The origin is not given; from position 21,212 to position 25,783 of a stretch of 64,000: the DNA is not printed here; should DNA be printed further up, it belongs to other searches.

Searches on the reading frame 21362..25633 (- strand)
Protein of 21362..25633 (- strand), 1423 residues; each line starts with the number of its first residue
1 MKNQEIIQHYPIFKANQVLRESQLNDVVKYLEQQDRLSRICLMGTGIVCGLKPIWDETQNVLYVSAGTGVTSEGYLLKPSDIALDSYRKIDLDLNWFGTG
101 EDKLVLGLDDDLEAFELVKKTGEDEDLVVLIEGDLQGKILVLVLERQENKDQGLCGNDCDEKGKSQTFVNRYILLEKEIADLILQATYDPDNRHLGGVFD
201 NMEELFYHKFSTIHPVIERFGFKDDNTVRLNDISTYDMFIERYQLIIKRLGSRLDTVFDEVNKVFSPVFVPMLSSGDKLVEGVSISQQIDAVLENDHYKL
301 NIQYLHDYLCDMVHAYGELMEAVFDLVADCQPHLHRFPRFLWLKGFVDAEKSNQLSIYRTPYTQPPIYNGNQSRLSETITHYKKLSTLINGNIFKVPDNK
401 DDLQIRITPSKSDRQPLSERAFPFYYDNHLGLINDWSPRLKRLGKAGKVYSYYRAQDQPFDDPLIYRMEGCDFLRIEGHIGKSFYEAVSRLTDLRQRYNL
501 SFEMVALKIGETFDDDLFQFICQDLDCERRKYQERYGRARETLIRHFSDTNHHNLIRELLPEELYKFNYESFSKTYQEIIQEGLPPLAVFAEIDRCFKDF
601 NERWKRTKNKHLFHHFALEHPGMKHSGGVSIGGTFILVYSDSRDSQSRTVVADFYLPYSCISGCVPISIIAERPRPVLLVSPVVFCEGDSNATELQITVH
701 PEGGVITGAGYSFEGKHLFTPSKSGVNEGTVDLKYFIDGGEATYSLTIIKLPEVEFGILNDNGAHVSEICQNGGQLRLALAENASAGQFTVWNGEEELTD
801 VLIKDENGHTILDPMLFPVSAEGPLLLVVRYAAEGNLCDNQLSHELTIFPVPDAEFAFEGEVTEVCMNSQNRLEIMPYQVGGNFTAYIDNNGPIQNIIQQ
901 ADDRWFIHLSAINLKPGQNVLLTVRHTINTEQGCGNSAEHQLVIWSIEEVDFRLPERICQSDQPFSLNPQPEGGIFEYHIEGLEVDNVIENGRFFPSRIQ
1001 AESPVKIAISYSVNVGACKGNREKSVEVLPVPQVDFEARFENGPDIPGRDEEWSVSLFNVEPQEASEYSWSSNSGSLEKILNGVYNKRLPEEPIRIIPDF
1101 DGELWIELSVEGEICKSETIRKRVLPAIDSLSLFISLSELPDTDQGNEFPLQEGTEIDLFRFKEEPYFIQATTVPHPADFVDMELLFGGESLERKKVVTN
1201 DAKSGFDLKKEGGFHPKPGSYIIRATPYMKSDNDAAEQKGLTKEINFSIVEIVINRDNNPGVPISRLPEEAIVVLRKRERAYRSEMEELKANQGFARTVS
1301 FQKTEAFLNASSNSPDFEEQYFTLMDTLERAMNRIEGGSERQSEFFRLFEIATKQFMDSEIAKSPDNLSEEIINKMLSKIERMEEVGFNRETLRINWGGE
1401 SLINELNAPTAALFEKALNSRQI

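Call 6: search_protein_families(library=pfam, proteins=[window:21362-25633:-], max_evalue=0.01)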
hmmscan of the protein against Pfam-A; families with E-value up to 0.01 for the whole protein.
window:21362-25633:- (1423 aa): 0 families

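Call 14: search_solved_structures(query=window:21362-25633:-, max_evalue=0.01)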
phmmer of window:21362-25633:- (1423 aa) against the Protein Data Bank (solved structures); distinct sequences matched with E-value up to 0.01: 2.
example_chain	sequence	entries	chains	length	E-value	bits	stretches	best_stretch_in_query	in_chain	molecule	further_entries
7b5h_AA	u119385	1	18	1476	1.2e-106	360.7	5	8-532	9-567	All3314 protein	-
9wt0_a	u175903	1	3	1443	7.3e-49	169.3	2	6-516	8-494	PKD domain-containing protein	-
